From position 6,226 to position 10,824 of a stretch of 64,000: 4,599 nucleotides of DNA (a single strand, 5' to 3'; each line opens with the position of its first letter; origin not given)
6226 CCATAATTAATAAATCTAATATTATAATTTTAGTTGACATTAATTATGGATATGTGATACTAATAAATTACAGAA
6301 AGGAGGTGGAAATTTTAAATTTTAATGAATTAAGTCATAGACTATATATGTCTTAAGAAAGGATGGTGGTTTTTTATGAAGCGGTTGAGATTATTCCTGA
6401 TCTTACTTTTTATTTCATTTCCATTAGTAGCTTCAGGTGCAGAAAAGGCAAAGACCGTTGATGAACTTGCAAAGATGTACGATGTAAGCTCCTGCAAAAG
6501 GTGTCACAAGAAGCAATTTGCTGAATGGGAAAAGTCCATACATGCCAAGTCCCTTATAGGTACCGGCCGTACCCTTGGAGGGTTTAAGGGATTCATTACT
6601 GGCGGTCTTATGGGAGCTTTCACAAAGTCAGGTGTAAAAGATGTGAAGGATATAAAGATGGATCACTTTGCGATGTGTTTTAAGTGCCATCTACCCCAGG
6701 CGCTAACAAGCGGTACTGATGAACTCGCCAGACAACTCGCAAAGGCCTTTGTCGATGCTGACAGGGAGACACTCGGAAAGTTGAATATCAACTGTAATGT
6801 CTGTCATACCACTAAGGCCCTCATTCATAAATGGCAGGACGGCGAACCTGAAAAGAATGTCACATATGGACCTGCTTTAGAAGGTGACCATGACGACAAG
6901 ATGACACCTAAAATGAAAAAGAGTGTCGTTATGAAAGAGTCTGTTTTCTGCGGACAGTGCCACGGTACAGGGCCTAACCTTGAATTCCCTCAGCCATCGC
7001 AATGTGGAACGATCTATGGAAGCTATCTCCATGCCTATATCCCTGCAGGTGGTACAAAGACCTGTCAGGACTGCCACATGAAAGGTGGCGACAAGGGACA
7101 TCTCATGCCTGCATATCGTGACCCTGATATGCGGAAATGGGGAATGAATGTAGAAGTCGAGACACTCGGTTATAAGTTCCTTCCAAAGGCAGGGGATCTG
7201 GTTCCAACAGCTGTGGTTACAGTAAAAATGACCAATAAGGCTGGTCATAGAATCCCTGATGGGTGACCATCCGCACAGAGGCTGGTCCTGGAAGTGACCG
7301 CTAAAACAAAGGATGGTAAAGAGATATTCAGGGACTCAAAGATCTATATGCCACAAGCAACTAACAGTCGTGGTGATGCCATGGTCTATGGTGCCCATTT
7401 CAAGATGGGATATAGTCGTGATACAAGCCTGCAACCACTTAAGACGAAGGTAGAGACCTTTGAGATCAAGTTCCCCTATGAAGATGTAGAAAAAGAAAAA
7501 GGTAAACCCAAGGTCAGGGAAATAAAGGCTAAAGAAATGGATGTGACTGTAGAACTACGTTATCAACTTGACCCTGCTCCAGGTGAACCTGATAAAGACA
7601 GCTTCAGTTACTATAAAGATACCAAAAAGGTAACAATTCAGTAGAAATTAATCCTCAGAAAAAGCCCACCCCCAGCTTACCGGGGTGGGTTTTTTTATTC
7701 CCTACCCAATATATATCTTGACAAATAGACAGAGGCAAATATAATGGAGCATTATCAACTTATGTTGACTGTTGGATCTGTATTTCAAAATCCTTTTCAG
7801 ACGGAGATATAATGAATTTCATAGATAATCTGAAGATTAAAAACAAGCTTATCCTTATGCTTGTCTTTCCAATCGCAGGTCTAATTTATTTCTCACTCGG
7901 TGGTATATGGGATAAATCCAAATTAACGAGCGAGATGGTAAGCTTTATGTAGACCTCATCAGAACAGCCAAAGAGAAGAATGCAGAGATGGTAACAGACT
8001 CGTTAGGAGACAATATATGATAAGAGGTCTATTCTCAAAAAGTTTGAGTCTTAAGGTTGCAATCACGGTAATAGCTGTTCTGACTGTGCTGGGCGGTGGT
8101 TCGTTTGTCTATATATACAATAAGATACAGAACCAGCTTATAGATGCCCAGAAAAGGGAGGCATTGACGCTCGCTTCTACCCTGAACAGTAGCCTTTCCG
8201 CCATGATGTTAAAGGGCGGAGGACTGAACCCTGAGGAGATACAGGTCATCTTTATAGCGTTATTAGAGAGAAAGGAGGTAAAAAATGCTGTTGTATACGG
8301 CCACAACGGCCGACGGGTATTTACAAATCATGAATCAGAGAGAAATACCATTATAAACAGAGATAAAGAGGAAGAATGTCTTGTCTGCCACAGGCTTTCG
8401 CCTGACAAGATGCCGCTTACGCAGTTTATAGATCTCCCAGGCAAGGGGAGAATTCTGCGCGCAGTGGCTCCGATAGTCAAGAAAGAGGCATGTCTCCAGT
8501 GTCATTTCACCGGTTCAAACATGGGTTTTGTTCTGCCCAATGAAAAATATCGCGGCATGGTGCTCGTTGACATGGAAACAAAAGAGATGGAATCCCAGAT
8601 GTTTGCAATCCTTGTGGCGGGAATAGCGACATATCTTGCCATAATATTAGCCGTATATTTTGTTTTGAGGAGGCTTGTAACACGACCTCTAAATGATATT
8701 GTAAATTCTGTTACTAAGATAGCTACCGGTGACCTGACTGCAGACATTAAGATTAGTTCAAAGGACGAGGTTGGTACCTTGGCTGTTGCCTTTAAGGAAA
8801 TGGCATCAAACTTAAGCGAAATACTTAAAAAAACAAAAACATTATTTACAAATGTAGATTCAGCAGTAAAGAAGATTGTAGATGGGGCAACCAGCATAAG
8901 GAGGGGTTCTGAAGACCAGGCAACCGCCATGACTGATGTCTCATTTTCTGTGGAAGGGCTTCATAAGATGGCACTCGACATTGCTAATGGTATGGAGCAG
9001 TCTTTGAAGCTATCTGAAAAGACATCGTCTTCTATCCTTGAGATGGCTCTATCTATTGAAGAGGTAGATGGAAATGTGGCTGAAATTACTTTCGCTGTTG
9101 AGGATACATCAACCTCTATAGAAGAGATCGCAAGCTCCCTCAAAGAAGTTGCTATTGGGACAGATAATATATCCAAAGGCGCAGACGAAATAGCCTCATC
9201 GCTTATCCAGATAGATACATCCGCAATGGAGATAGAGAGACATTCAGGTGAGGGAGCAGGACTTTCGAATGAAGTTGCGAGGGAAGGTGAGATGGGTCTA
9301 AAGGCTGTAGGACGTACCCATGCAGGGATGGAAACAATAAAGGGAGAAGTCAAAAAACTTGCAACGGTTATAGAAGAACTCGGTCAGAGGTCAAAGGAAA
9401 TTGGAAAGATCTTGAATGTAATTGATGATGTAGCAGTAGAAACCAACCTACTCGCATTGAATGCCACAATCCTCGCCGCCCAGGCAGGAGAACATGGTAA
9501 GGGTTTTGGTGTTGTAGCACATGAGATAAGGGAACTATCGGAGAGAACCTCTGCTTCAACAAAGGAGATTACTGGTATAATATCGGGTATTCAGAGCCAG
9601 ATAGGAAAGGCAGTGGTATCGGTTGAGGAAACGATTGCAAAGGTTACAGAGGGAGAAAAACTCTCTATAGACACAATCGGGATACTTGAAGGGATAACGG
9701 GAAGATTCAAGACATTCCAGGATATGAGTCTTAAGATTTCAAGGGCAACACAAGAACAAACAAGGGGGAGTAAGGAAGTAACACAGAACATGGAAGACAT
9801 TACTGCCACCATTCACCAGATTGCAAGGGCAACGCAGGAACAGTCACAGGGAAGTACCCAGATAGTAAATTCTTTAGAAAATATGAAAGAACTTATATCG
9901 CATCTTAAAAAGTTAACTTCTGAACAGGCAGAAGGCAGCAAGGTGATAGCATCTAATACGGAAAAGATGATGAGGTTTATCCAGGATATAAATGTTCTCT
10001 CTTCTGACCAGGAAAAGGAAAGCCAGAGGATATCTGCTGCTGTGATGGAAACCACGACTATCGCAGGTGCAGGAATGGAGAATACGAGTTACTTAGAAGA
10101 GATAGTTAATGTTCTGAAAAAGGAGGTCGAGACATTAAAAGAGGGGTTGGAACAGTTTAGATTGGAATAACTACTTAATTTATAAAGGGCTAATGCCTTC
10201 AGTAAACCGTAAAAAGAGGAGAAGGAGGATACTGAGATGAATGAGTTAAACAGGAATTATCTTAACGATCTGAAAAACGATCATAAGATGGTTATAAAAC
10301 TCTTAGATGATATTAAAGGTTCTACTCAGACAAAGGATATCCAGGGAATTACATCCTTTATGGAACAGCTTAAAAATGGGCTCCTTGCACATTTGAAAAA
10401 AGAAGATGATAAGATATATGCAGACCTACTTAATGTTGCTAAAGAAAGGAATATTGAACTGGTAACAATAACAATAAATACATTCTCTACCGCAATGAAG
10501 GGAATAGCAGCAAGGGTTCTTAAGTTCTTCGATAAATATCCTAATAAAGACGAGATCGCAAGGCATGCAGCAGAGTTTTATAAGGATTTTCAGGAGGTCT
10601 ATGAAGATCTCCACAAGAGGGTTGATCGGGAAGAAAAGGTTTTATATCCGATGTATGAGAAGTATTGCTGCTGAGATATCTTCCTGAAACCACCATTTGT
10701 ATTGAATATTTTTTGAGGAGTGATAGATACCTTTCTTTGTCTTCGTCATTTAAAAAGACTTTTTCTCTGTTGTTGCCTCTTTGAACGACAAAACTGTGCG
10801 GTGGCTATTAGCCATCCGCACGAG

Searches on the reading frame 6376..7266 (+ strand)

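Call 62: search_protein_families(library=pfam, proteins=[window:6376-7266:+], max_evalue=0.00001)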
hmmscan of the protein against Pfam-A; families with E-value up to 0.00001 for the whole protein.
window:6376-7266:+ (296 aa): 3 families
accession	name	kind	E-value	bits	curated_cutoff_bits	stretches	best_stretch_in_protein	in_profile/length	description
PF14522.11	Cytochrome_C7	-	2.8e-08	33.9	24.8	0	134-211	10-63/67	Cytochrome c7 and related cytochrome c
PF13435.11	Cytochrome_C554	-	2.7e-07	31.9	20.8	0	39-59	1-21/84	Cytochrome c554 and c-prime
PF22113.1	Mtrc-MtrF_II-IV_dom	-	5.8e-06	26.4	30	0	129-239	73-168/176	Outer membrane cytochrome MtrC/MtrF-like, domains II/IV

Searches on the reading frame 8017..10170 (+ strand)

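Call 62: search_protein_families(library=pfam, proteins=[window:8017-10170:+], max_evalue=0.00001)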
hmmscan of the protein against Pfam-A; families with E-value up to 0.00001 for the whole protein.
window:8017-10170:+ (717 aa): 2 families
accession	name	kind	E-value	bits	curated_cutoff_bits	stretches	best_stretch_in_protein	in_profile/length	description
PF00015.26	MCPsignal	-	1.1e-43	149.6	34.6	1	445-597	18-170/172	Methyl-accepting chemotaxis protein (MCP) signalling domain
PF00672.30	HAMP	-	3.7e-15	56.4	25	1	216-267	1-52/53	HAMP domain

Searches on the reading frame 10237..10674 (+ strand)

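Call 62: search_protein_families(library=pfam, proteins=[window:10237-10674:+], max_evalue=0.00001)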
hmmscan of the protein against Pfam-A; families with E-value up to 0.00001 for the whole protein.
window:10237-10674:+ (145 aa): 2 families
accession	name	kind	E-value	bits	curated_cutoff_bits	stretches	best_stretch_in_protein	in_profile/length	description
PF01814.28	Hemerythrin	-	3.8e-11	44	25.3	1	10-139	4-126/127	Hemerythrin HHE cation binding domain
PF04353.18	Rsd_AlgQ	-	9.3e-06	26.1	35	0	33-136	45-146/150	Regulator of RNA polymerase sigma(70) subunit, Rsd/AlgQ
